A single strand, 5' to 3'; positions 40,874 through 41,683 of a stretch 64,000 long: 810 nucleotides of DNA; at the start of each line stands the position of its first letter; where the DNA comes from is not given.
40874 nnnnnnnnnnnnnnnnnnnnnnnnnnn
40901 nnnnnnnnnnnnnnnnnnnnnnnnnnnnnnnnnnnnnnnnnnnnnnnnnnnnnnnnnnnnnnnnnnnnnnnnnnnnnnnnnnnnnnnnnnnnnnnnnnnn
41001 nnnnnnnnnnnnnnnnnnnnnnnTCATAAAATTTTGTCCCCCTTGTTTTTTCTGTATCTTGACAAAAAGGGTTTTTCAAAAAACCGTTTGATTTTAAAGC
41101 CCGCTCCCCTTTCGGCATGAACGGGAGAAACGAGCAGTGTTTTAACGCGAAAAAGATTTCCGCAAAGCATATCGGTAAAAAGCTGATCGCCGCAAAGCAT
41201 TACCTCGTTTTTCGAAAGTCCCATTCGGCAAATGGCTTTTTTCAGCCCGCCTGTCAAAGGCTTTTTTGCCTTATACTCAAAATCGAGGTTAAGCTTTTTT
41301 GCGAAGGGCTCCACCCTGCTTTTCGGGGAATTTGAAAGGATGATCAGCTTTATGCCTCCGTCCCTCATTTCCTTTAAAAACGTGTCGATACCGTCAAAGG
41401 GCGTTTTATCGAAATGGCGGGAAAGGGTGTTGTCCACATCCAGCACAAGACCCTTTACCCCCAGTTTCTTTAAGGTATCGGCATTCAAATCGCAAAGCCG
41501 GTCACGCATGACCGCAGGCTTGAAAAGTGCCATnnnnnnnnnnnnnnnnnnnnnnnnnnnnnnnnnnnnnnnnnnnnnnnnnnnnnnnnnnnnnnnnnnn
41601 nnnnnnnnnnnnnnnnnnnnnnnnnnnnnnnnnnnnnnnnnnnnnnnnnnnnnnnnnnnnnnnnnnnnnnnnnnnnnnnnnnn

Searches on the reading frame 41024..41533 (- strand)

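Call 93: search_protein_families(library=pfam, proteins=[window:41024-41533:-], max_evalue=0.00001)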
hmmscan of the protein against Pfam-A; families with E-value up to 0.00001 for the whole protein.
window:41024-41533:- (169 aa): 4 families
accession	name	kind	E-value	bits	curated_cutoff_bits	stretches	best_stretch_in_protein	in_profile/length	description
PF13419.12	HAD_2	-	7.5e-10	39.7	23.8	1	42-135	74-178/178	Haloacid dehalogenase-like hydrolase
PF00702.32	Hydrolase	-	1.1e-08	36.1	26.4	1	44-122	98-184/191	haloacid dehalogenase-like hydrolase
PF09419.16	PGP_phosphatase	-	2e-08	34.5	20.4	1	3-129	16-157/168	Mitochondrial PGP phosphatase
PF13344.12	Hydrolase_6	-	2.5e-06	27.9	27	1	30-95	2-66/101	Haloacid dehalogenase-like hydrolase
